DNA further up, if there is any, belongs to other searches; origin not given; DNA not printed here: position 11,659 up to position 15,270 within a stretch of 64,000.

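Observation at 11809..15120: Single polypeptide with four tandem CbbX/SpoVK-like AAA+ modules, the first lacking the catalytic glutamate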

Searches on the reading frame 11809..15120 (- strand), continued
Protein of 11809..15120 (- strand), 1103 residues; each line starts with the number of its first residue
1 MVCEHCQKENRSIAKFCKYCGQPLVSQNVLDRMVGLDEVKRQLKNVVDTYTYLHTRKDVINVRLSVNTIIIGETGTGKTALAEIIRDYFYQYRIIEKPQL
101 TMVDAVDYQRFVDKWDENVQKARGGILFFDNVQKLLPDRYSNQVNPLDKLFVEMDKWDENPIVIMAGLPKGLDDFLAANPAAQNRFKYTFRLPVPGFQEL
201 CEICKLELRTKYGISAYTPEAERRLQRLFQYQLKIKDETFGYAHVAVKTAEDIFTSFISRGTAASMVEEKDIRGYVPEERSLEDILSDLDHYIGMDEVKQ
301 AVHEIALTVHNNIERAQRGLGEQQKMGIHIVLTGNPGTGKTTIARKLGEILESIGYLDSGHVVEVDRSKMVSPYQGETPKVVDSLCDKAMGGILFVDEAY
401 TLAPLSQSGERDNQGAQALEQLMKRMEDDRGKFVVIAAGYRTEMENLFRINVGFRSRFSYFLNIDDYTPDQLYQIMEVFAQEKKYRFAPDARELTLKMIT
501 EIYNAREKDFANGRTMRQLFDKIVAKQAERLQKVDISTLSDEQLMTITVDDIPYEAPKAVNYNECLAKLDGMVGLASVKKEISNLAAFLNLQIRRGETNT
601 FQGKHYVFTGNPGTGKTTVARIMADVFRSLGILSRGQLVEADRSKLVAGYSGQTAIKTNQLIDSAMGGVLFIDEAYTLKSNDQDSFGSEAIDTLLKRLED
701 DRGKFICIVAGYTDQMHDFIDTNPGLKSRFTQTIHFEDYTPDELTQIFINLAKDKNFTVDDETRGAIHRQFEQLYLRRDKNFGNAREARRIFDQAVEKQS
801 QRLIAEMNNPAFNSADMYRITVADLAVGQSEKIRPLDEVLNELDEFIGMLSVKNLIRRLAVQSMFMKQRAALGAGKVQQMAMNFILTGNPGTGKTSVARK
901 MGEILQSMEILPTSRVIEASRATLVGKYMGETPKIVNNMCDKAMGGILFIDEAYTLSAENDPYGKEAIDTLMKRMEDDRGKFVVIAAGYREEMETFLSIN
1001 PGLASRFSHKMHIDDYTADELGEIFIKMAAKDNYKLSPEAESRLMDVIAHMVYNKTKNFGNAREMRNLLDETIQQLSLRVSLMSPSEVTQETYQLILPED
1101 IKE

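Call 43: list_cluster_members(proteins=[P0025, P0121, P0122, P0123, P0126, P0142, P0131])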
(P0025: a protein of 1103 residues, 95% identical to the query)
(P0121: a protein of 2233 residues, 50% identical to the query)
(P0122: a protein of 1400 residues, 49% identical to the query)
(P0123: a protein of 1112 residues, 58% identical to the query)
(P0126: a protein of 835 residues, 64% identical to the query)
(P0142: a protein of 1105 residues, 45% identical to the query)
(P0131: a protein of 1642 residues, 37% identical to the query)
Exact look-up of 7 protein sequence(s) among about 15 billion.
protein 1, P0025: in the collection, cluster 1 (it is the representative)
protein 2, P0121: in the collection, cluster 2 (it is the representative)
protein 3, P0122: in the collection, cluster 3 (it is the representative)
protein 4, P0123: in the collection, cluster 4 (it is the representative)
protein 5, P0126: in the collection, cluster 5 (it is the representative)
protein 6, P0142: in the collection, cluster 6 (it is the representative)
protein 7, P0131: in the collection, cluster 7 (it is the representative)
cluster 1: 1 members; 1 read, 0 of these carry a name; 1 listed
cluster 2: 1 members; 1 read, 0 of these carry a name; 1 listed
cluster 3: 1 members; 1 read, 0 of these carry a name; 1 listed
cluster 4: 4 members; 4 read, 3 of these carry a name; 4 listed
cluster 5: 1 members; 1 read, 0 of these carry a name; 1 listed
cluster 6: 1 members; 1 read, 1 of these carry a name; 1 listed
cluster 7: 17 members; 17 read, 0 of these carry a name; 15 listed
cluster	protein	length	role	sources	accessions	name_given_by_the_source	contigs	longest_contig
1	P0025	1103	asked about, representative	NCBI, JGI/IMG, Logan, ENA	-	-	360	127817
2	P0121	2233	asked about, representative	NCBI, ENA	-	-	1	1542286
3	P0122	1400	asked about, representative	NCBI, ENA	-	-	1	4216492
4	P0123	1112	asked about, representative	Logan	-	-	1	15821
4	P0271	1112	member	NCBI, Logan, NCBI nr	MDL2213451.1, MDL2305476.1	AAA family ATPase [Bacteroides sp. OttesenSCG-928-D19] | AAA family ATPase [Bacteroides sp. OttesenSCG-928-N06]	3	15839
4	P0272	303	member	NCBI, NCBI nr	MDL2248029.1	AAA family ATPase, partial [Bacteroides sp. OttesenSCG-928-J23] | AAA family ATPase [Bacteroides sp. OttesenSCG-928-J23]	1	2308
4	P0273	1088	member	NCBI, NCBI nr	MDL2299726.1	AAA family ATPase, partial [Bacteroides sp. OttesenSCG-928-E20] | AAA family ATPase [Bacteroides sp. OttesenSCG-928-E20]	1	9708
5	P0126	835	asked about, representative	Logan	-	-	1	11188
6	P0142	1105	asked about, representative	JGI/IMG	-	SpoVK/Ycf46/Vps4 family AAA+-type ATPase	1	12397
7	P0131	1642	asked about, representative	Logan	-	-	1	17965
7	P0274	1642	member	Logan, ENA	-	-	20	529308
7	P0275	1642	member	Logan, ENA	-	-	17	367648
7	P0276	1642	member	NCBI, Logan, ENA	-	-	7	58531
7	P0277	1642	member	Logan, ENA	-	-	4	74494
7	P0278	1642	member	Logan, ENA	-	-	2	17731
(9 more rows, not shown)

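Call 48: find_encoding_contigs(protein=P0131, flank=7000, max_places=2)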
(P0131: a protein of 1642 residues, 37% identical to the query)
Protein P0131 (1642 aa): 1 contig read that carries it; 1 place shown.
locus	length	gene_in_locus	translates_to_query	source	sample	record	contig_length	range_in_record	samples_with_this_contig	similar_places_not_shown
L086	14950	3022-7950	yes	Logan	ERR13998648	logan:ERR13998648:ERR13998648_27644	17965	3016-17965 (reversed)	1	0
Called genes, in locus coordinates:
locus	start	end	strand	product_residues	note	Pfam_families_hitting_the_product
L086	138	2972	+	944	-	PF01636:APH (faint), PF07714:PK_Tyr_Ser-Thr, PF00069:Pkinase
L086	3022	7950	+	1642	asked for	PF00004:AAA, PF17866:AAA_lid_6, PF00004:AAA, PF17866:AAA_lid_6, PF00004:AAA, PF17866:AAA_lid_6, PF00004:AAA, PF17866:AAA_lid_6, +68 more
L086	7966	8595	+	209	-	PF12773:DZR, PF13240:Zn_Ribbon_1 (faint), PF00498:FHA, PF16697:Yop-YscD_cpl (weak)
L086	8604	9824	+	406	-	PF00481:PP2C (weak), PF13672:PP2C_2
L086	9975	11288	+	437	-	PF12099:DUF3575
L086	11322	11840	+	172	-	-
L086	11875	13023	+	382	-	-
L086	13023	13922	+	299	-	PF08842:Mfa2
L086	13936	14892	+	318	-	-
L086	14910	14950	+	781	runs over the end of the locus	PF16249:DUF4906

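Call 49: find_encoding_contigs(protein=P0124, flank=7000, max_places=2)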
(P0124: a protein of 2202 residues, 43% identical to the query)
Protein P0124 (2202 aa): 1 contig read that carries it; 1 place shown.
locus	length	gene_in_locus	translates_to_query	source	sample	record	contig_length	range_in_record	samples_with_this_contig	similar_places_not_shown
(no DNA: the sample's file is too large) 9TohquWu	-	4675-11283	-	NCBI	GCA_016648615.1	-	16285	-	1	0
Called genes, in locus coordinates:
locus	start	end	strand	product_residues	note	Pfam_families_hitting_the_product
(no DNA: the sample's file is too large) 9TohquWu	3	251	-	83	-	?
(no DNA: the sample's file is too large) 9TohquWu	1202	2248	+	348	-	-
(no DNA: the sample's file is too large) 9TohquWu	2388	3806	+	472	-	-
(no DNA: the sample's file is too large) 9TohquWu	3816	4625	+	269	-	-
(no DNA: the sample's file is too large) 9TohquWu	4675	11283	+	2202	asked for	PF00004:AAA, PF17866:AAA_lid_6, PF00004:AAA, PF17866:AAA_lid_6, PF00004:AAA, PF00004:AAA, PF17866:AAA_lid_6, PF00004:AAA, +37 more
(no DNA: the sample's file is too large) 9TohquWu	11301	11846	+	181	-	-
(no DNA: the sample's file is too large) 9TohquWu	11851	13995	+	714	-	PF26363:Phospholipase-like, PF01764:Lipase_3, PF11187:Mbeg1-like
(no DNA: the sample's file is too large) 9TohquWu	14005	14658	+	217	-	-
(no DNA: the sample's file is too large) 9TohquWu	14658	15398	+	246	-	-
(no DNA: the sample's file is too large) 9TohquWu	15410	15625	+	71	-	-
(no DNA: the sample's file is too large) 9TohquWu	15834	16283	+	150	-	?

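Call 58: predict_structure(alignment_id=A1)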
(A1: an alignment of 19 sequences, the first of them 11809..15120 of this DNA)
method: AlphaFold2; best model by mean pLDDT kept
length: 1103 residues; sequences in the alignment: 19
mean_pLDDT: 85.0   pTM: 0.51
mean pLDDT of the five models: 85.0, 83.9, 81.8, 81.5, 81.2
residues with pLDDT >= 90: 341; 70-90: 674; 50-70: 83; < 50: 5
segments of 3 or more residues with pLDDT < 50: 828-830
pLDDT, mean of each block of 10 residues (from residue 1): 75 72 65 84 85 66 79 88 90 86 89 89 91 77 74 84 90 83 87 87 89 85 89 75 89 87 74 77 87 88 89 80 71 90 90 84 89 81 87 91 66 84 90 91 86 87 91 92 91 90 80 90 92 86 89 73 86 88 86 71 84 90 89 84 85 82 88 87 78 88 89 89 83 90 92 91 88 82 88 90 81 83 69 79 87 88 79 59 88 90 86 88 84 89 90 83 88 87 91 89 87 91 92 91 92 84 91 91 83 90 81
secondary structure, 60 per line:
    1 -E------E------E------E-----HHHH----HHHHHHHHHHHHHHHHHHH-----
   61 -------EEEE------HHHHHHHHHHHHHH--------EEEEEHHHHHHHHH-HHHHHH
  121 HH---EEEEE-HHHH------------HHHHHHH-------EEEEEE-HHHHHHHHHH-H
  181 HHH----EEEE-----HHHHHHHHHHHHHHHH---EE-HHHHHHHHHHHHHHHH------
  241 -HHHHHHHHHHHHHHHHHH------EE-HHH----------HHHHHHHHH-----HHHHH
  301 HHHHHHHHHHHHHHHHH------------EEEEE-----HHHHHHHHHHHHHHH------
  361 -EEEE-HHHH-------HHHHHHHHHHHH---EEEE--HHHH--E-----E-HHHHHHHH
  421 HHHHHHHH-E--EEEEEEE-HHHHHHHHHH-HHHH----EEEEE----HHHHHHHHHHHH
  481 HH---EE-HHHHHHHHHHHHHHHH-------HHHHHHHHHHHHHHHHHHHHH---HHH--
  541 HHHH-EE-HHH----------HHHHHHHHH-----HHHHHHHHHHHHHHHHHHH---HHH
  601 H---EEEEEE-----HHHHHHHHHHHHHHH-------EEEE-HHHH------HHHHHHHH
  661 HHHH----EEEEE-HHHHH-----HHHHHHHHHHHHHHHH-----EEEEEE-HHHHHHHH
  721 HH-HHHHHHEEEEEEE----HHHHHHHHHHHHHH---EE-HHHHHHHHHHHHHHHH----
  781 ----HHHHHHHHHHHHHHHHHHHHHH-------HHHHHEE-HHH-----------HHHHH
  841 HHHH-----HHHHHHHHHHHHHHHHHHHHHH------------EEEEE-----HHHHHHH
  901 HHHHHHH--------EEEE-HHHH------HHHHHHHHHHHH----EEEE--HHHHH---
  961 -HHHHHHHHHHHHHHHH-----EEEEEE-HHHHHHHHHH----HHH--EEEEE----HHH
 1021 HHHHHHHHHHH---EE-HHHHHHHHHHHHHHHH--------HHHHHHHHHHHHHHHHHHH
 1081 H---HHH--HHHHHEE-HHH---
elements in order (helices of 4 or more, strands of 3 or more residues): H29-32 H37-55 E68-71 H78-91 E100-104 H105-113 H115-122 E126-130 H132-135 H148-154 E162-167 H169-178 H180-183 E188-191 H197-212 H219-234 H242-259 H282-290 H296-317 E330-334 H340-354 E362-365 H367-370 H378-389 E393-396 H399-402 H413-428 E433-439 H441-450 H452-455 E460-464 H469-482 H489-504 H512-532 H541-544 H562-570 H576-594 H598-601 E605-610 H616-630 E638-641 H643-646 H653-664 E669-673 H675-679 H685-700 E706-711 H713-722 H724-729 E730-736 H741-754 H761-776 H785-806 H814-818 H836-844 H850-871 E884-888 H894-907 E916-919 H921-924 H931-942 E947-950 H953-957 H962-977 E983-988 H990-999 E1009-1013 H1018-1031 H1038-1053 H1062-1081 H1090-1094

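Call 62: fold_search(model_id=the predicted structure, library=pdb)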
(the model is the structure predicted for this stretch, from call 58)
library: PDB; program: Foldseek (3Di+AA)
matches with E <= 10: 1786; with E <= 0.001: 1218
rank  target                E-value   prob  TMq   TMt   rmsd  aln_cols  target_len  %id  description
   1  3syl_B                1.7e-19  1.00  0.21  0.71   4.3       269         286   39  Crystal structure of the AAA+ protein CbbX, native structure (released 2011-11-09)
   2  3syk_B                1.8e-19  1.00  0.21  0.71   4.3       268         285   39  Crystal structure of the AAA+ protein CbbX, selenomethionine structure (released 2011-11-09)
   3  3zuh_A                9.6e-19  1.00  0.22  0.76   3.8       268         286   38  Negative stain EM Map of the AAA protein CbbX, a red-type Rubisco activase from R. sphaeroides (released 2011-11-09)
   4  3syk_A                1.8e-18  1.00  0.21  0.72   6.3       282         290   37  Crystal structure of the AAA+ protein CbbX, selenomethionine structure (released 2011-11-09)
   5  7z11_A                1.5e-15  1.00  0.33  0.47   8.9       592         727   17  Structure of substrate bound DRG1 (AFG2) (released 2022-09-21)
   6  7z11_B                2.1e-15  1.00  0.32  0.45   9.1       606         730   19  Structure of substrate bound DRG1 (AFG2) (released 2022-09-21)
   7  7z34_m                3.7e-15  1.00  0.32  0.45   9.0       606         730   16  Structure of pre-60S particle bound to DRG1(AFG2). (released 2022-09-21)
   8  9m3y_A                4.3e-15  1.00  0.23  0.30  14.0       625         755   18  Arabidopsis thaliana CDC48A bound to ADP (released 2025-10-29)
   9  7swl_D                6.3e-15  1.00  0.31  0.54   8.4       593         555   16  CryoEM structure of the N-terminal-deleted Rix7 AAA-ATPase (released 2022-03-02)
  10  7z11_C                6.3e-15  1.00  0.32  0.45   9.0       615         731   17  Structure of substrate bound DRG1 (AFG2) (released 2022-09-21)
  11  6mat_A                6.3e-15  1.00  0.32  0.55   8.8       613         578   16  Cryo-EM structure of the essential ribosome assembly AAA-ATPase Rix7 (released 2019-02-06)
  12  7swl_B                7.2e-15  1.00  0.32  0.57   8.1       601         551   17  CryoEM structure of the N-terminal-deleted Rix7 AAA-ATPase (released 2022-03-02)
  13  5ifw_B                7.5e-15  1.00  0.20  0.29  17.4       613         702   17  Quantitative interaction mapping reveals an extended ubiquitin regulatory domain in ASPL that disrupts functional p97  (released 2016-10-26)
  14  7t3i_A                8.7e-15  1.00  0.33  0.57   8.2       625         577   16  CryoEM structure of the Rix7 D2 Walker B mutant (released 2022-03-02)
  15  7z11_D                9.1e-15  1.00  0.32  0.45   8.9       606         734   18  Structure of substrate bound DRG1 (AFG2) (released 2022-09-21)
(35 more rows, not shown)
